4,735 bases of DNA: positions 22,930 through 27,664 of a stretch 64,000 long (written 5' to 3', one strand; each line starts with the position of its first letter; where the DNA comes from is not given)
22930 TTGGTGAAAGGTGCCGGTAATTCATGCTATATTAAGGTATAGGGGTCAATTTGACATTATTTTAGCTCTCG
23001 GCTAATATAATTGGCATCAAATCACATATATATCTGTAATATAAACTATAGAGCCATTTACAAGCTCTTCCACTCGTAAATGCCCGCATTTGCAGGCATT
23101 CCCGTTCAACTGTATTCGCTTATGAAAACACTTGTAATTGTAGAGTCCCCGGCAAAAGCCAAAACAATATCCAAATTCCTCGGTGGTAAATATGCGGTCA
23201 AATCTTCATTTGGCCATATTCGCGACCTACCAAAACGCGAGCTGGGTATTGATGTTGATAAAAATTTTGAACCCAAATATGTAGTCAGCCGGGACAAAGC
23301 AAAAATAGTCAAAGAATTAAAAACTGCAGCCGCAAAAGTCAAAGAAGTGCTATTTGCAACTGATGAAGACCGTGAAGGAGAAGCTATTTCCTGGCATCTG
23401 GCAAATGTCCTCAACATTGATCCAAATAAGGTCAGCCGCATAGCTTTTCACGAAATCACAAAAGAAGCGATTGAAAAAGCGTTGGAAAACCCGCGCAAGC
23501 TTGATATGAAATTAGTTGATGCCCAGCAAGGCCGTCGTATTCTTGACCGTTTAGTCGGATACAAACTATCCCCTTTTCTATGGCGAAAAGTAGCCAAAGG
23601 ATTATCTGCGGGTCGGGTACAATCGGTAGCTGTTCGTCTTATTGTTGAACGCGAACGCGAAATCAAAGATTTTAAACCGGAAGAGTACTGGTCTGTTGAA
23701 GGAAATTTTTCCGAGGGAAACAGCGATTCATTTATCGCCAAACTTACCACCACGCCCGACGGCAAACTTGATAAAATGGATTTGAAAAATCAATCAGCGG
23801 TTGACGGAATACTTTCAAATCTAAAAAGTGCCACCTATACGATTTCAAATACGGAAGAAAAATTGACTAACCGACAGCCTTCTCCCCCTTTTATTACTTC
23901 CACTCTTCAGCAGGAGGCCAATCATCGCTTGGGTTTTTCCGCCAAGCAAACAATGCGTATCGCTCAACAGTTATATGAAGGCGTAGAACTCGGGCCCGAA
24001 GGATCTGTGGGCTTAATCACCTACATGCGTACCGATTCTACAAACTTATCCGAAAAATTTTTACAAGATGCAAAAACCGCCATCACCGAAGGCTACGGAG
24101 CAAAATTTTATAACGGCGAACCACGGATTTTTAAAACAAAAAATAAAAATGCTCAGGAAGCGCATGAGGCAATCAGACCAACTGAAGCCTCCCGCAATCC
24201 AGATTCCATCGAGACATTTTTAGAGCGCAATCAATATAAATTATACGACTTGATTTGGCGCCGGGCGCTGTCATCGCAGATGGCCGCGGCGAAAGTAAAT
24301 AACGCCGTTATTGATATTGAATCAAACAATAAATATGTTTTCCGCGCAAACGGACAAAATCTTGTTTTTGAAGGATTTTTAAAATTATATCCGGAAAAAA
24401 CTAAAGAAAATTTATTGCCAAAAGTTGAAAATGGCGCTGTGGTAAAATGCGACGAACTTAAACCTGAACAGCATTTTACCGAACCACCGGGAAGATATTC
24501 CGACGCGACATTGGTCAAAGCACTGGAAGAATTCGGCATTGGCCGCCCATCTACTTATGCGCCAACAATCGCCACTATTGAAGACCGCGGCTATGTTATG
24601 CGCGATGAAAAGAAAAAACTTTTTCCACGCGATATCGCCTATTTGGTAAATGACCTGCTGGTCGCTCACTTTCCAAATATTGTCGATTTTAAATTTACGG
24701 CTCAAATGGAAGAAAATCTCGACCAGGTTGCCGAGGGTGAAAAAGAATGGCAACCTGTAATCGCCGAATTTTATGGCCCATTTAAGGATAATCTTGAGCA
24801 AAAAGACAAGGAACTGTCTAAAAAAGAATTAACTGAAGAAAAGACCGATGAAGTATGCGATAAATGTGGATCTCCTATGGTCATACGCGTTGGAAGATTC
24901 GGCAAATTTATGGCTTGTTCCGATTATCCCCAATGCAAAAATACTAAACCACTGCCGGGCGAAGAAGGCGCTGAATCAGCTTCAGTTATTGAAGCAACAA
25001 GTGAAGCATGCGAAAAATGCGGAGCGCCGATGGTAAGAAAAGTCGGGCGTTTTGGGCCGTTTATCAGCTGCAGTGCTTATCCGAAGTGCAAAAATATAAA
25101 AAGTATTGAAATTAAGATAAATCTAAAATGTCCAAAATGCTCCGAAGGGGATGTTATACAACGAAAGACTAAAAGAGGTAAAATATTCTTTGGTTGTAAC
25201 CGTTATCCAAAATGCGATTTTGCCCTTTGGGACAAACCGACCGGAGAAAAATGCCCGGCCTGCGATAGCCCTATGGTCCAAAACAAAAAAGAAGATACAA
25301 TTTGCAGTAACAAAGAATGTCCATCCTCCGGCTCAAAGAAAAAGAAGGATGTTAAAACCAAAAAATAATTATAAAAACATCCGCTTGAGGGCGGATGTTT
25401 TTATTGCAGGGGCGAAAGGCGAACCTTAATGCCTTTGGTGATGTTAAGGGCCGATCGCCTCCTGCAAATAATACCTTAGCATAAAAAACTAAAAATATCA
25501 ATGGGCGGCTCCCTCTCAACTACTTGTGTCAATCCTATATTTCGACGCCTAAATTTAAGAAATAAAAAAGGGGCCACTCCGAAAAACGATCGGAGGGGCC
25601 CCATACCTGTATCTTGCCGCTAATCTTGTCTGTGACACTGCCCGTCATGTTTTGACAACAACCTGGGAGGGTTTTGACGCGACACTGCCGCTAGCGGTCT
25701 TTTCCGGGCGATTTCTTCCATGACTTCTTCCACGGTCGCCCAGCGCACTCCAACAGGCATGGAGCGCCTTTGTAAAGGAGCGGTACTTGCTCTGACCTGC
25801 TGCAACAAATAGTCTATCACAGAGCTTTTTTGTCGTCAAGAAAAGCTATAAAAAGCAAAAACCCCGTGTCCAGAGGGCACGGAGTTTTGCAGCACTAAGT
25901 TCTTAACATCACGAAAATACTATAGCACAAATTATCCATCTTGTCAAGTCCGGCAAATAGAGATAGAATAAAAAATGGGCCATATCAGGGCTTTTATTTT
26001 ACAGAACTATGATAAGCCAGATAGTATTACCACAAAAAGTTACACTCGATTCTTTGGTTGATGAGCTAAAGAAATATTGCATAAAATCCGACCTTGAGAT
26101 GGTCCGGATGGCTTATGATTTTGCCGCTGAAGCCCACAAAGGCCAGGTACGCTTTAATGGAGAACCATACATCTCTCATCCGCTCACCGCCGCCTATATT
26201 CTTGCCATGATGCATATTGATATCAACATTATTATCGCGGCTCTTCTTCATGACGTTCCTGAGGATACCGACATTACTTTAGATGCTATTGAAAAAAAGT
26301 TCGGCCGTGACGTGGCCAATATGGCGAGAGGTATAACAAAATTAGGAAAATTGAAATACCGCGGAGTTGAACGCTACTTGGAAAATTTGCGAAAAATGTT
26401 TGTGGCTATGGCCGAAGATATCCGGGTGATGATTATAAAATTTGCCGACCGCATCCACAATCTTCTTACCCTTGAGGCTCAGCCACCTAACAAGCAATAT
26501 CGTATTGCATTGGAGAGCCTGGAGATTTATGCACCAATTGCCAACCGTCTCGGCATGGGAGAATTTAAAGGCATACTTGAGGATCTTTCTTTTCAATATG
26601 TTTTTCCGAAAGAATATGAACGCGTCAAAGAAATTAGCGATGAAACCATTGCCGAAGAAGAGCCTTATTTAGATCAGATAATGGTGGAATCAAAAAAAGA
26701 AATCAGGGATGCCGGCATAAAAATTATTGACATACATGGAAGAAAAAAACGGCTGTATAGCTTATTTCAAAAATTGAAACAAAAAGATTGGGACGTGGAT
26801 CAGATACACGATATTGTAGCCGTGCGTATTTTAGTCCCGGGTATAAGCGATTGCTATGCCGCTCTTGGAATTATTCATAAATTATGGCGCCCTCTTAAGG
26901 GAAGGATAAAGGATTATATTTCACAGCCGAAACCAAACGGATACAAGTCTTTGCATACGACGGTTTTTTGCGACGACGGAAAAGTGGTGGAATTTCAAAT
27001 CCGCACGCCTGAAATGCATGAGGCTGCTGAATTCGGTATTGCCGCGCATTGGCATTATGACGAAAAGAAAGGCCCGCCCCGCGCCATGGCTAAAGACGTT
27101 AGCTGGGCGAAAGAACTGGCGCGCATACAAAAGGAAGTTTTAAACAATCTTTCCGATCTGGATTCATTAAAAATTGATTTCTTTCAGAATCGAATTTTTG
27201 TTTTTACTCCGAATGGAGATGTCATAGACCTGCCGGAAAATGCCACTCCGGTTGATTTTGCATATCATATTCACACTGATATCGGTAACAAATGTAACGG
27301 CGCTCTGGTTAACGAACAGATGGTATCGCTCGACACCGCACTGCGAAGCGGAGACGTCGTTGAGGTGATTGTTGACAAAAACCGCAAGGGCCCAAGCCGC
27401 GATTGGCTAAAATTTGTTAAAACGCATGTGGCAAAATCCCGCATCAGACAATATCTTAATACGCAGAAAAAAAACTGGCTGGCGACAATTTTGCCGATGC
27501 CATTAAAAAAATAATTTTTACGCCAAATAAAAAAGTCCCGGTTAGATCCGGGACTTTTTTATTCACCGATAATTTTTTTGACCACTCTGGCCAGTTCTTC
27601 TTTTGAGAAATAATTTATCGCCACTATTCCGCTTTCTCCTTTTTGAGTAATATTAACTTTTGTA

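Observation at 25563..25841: Promoter-to-terminator GC-rich unit without a convincing ORF: candidate ncRNA or small ORF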

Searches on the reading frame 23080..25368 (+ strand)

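Call 11: search_protein_families(library=pfam, proteins=[window:23080-25368:+], max_evalue=1)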
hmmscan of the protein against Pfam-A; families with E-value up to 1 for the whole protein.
window:23080-25368:+ (762 aa): 10 families
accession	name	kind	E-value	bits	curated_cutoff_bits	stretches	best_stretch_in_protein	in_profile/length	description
PF01131.25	Topoisom_bac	-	4.5e-127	424.9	35.1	1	141-561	2-410/411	DNA topoisomerase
PF01396.24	Zn_ribbon_Top1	-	6.1e-42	141.6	32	3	591-626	2-37/39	Topoisomerase DNA binding C4 zinc finger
PF01751.28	Toprim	-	5.4e-23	81.4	23.1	1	17-126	1-96/96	Toprim domain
PF06677.18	Auto_anti-p27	-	3.7e-07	30.5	24.1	2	721-742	14-36/40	Sjogren's syndrome/scleroderma autoantigen 1 (Autoantigen p27)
PF13662.12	Toprim_4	-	0.00022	21.8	25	1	60-122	28-85/85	Toprim domain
PF05191.20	ADK_lid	-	0.008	16.5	26.6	1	588-603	19-34/36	Adenylate kinase, active site lid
PF13368.11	Toprim_C_rpt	-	0.015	15.6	22.3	0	648-664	5-21/57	Topoisomerase C-terminal repeat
PF18508.7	zf_C2H2_13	-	0.14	12.2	26.5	0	592-602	19-29/42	Zinc finger domain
PF22588.2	dCache_1_like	-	0.19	12.4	27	0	296-326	5-32/89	Histidine kinase sensor domain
PF13408.12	Zn_ribbon_recom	-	0.38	11.6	25.3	0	592-622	7-32/58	Recombinase zinc beta ribbon domain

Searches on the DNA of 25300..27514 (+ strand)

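Call 7: search_rna_families(source=window, start=25300, end=26100, threshold=evalue, max_evalue=10)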
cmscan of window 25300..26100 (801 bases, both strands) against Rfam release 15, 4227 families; matches with E-value up to 10: 17.
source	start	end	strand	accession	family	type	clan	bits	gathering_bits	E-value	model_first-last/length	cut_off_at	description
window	25368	25430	-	RF02064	STnc370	Gene; sRNA;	-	30.8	54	0.046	1-71/71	no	Enterobacterial sRNA STnc370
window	25345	25407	+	RF02064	STnc370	Gene; sRNA;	-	28.8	54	0.12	1-71/71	no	Enterobacterial sRNA STnc370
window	25849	25948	-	RF01772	rnk_pseudo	Cis-reg; leader;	-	25.9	55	0.046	1-108/108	no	Pseudomonas rnk leader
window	25344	25476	-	RF02579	tsr26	Gene; sRNA;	-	25.1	141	0.18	1-122/122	no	S. aureus tsr26 small RNA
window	25340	25433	-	RF01770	rimP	Cis-reg; leader;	-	24.1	47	0.18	1-102/102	no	Gammaprotebacteria rimP leader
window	25373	25464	-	RF00512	Leu_leader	Cis-reg; leader;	-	23.8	50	0.017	1-148/148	no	Leucine operon leader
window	25373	25405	-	RF02083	OrzO-P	Gene; antitoxin;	-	21.3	60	0.79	43-76/76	no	OrzO-P RNA antitoxin family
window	25300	25403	+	RF02921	RT-14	Gene; sRNA;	-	20.1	48.1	3.5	48-144/144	5'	RT-14 RNA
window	25363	25404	+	RF02607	AbsR25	Gene; sRNA;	-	19.6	47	0.83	126-164/164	no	Acinetobacter sRNA 25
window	25350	25408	+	RF02618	SSRC34_2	Gene; sRNA;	-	19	48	2.2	13-73/125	no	Streptococcus sRNA 34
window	25838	25921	-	RF01770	rimP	Cis-reg; leader;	-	16.2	47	9.1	1-102/102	no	Gammaprotebacteria rimP leader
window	25631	25656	-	RF01082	SBWMV1_UPD-PKh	Cis-reg;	-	16.1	32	4.8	1-25/25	no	Pseudoknot of upstream pseudoknot domain (UPD) of the 3'UTR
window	25372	25491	-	RF04180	BTnc231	Gene; sRNA;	-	15.7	80.4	1.7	1-154/154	no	Bacteroides sRNA BTnc231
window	25370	25405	+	RF00131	mir-30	Gene; miRNA;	-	15.4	50.2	2.6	1-77/77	no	mir-30 microRNA precursor family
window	25475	25498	+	RF00522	PreQ1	Cis-reg; riboswitch;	-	14.1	39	6.1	1-45/45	no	PreQ1 (pre queuosine) riboswitch aptamer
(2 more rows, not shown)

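Call 23: search_rna_families(sources=[L001, L002, L006, L013, L016, L038, L043, L046, L066, L018, L045, L054, L074, L059], threshold=gathering)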
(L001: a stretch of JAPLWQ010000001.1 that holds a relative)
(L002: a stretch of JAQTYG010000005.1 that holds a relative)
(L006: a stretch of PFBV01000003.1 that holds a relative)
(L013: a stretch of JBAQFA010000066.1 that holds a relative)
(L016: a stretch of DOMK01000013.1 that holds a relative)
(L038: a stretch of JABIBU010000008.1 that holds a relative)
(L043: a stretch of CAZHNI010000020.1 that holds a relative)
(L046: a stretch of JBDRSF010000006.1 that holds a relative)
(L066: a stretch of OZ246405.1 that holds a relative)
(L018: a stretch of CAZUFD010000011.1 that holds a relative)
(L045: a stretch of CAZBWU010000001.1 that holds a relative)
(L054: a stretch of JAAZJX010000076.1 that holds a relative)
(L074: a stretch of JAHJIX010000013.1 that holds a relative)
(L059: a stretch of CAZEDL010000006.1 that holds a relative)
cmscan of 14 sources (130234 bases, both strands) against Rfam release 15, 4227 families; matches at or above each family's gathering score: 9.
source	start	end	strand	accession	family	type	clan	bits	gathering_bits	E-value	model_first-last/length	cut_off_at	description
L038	8385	8466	+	RF00005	tRNA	Gene; tRNA;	CL00001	60.4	29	2.8e-10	1-71/71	no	tRNA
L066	7504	7587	+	RF00005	tRNA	Gene; tRNA;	CL00001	60.2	29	3.2e-10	1-71/71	no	tRNA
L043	7203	7286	+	RF00005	tRNA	Gene; tRNA;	CL00001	59.6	29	4.8e-10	1-71/71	no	tRNA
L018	7018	7099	-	RF00005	tRNA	Gene; tRNA;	CL00001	59.6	29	4.6e-10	1-71/71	no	tRNA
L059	7370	7451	+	RF00005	tRNA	Gene; tRNA;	CL00001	59.5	29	4.9e-10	1-71/71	no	tRNA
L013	7366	7449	+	RF00005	tRNA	Gene; tRNA;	CL00001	58.8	29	7.9e-10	1-71/71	no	tRNA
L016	7631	7714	+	RF00005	tRNA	Gene; tRNA;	CL00001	58.8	29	7.9e-10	1-71/71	no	tRNA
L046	8171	8252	+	RF00005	tRNA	Gene; tRNA;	CL00001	58.4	29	1e-09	1-71/71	no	tRNA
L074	7291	7372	+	RF00005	tRNA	Gene; tRNA;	CL00001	57.3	29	2e-09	1-71/71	no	tRNA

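Call 24: search_rna_families(source=L002, start=2750, end=4010, threshold=evalue, max_evalue=1)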
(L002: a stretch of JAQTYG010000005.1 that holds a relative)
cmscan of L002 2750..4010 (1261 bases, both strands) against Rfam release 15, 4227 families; matches with E-value up to 1: 21.
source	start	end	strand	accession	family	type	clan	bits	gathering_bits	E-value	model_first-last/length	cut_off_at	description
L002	3867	3921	-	RF00381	Antizyme_FSE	Cis-reg; frameshift_element;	-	29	40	0.00068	1-59/59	no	Antizyme RNA frameshifting stimulation element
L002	2834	2867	-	RF02083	OrzO-P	Gene; antitoxin;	-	28.3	60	0.043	43-76/76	no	OrzO-P RNA antitoxin family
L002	2791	2861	+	RF00624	P9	Gene;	-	27.4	43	0.0018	1-74/74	no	Pseudomonas sRNA P9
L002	2799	2863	+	RF01394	isrK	Gene; sRNA;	-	25.5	50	0.004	1-77/77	no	isrK Hfq binding RNA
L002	3046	3092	-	RF02570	BM-sr0117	Gene; sRNA;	-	25.5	112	0.0044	1-83/83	no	Brucella melitensis small RNA 0117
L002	2793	2864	+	RF02083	OrzO-P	Gene; antitoxin;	-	25.5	60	0.16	1-76/76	no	OrzO-P RNA antitoxin family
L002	2750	2866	+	RF01859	Phe_leader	Cis-reg; leader;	-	25.3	55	0.13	42-125/125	5'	Phenylalanine leader peptide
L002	2833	2897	-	RF02891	AgrB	Gene; antisense;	-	24.7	40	0.15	1-84/84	no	ArsR-gov region gene B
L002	3881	3921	+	RF02795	Pab91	Gene; snRNA; snoRNA; HACA-box;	-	22.7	71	0.18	1-57/57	no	Pab91 RNA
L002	2808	2865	+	RF02891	AgrB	Gene; antisense;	-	22.6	40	0.43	1-84/84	no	ArsR-gov region gene B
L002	2752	2812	-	RF03261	mir-1759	Gene; miRNA;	-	22.3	58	0.24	1-75/75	no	mir-1759 microRNA precursor family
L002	2832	2902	-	RF00513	Trp_leader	Cis-reg; leader;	-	22.2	41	0.098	1-100/100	no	Tryptophan operon leader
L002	2827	2925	-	RF01772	rnk_pseudo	Cis-reg; leader;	-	22.2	55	0.46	1-108/108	no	Pseudomonas rnk leader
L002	2791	2866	+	RF00513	Trp_leader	Cis-reg; leader;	-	22.1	41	0.11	1-100/100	no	Tryptophan operon leader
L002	2750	2865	+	RF01408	sraL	Gene; sRNA;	-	21.4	39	0.03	23-142/142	5'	sraL Hfq binding RNA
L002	2832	2893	-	RF01859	Phe_leader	Cis-reg; leader;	-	21.3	55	0.96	1-125/125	no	Phenylalanine leader peptide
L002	2831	2930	-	RF00506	Thr_leader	Cis-reg; leader;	-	20.8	55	0.39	1-118/118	no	Threonine operon leader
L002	2834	2926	-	RF00512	Leu_leader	Cis-reg; leader;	-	20.5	50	0.21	1-148/148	no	Leucine operon leader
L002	3881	3924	+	RF00381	Antizyme_FSE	Cis-reg; frameshift_element;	-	19.9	40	0.28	6-50/59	no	Antizyme RNA frameshifting stimulation element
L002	2837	2904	-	RF00624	P9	Gene;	-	19.6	43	0.2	1-74/74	no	Pseudomonas sRNA P9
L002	3887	3912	-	RF04143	MIR869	Gene; miRNA;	-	17.8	330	0.12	1-298/298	no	MIR869 microRNA precursor family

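Call 56: search_dna_similar(query=window:25555-25850:-, collection=phages, mode=distant, max_evalue=0.01)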
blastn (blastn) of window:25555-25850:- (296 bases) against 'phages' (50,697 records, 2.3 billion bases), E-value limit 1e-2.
No match.

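Call 57: search_dna_similar(query=window:25555-25850:-, collection=plasmids, mode=distant, max_evalue=0.01)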
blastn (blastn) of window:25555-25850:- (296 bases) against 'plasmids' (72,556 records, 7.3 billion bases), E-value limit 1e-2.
No match.
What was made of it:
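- There are no phage or plasmid DNA matches (calls 56, 57).
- Tried and rejected: There was no blastn match in the phage or plasmid collections (calls 56, 57).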

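Call 83: search_rna_families(sources=[L001, L161, L162, L163, L166, L169, L170], threshold=evalue, max_evalue=5)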
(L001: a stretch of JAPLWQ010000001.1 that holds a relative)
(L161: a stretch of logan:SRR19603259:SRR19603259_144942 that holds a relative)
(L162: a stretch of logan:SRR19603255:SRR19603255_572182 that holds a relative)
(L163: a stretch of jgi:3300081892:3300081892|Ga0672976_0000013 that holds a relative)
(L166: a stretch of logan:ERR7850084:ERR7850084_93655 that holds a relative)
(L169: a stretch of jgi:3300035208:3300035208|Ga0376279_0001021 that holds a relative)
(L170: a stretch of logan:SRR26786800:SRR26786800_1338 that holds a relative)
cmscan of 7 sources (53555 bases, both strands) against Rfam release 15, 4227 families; matches with E-value up to 5: 17.
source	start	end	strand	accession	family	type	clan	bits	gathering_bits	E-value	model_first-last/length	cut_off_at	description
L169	6812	6893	+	RF00005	tRNA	Gene; tRNA;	CL00001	60.9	29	8.6e-11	1-71/71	no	tRNA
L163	6814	6895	+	RF00005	tRNA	Gene; tRNA;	CL00001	57.2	29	8.8e-10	1-71/71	no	tRNA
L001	7302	7383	+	RF00005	tRNA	Gene; tRNA;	CL00001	51.7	29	2.9e-08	1-71/71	no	tRNA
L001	3294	3372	+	RF02351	psRNA14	Gene; sRNA;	-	35.9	60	0.02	1-84/84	no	Proteobacteria sRNA psRNA14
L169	5015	5090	-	RF01772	rnk_pseudo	Cis-reg; leader;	-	33.8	55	0.055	1-108/108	no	Pseudomonas rnk leader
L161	5006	5090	-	RF02075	STnc230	Gene; sRNA;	-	31.1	50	1.2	1-83/83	no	Enterobacterial sRNA STnc230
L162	4958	5060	-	RF01770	rimP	Cis-reg; leader;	-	29.3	47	0.91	1-102/102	no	Gammaprotebacteria rimP leader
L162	4981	5055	+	RF01770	rimP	Cis-reg; leader;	-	29.1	47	1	1-102/102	no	Gammaprotebacteria rimP leader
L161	4990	5066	+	RF01770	rimP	Cis-reg; leader;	-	28.3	47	1.5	1-102/102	no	Gammaprotebacteria rimP leader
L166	3300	3442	-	RF04174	MIR4208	Gene; miRNA;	-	27.5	140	4.6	19-171/191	no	MIR4208 microRNA precursor family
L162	2854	2933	-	RF01770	rimP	Cis-reg; leader;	-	26.9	47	3.1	1-102/102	no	Gammaprotebacteria rimP leader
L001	3843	3942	-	RF01772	rnk_pseudo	Cis-reg; leader;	-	25.9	55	3.1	1-108/108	no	Pseudomonas rnk leader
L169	5004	5077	-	RF02621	BSnc120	Gene; sRNA;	-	24.6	114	0.27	1-88/88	no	Brucella sRNA 120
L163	4995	5059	-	RF02628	Hrs1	Gene; sRNA;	-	22.6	56.4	4.4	1-74/74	no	Hfq-regulated sRNA 1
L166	6932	6959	-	RF00005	tRNA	Gene; tRNA;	CL00001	21.8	29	4.8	43-71/71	5'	tRNA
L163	3644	3698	-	RF01129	sR44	Gene; snRNA; snoRNA; CD-box;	-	21.5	45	0.47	1-55/55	no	Small nucleolar RNA sR44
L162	730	855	+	RF00114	S15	Cis-reg; leader;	CL00121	20.3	39.5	2.1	1-117/117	no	Ribosomal S15 leader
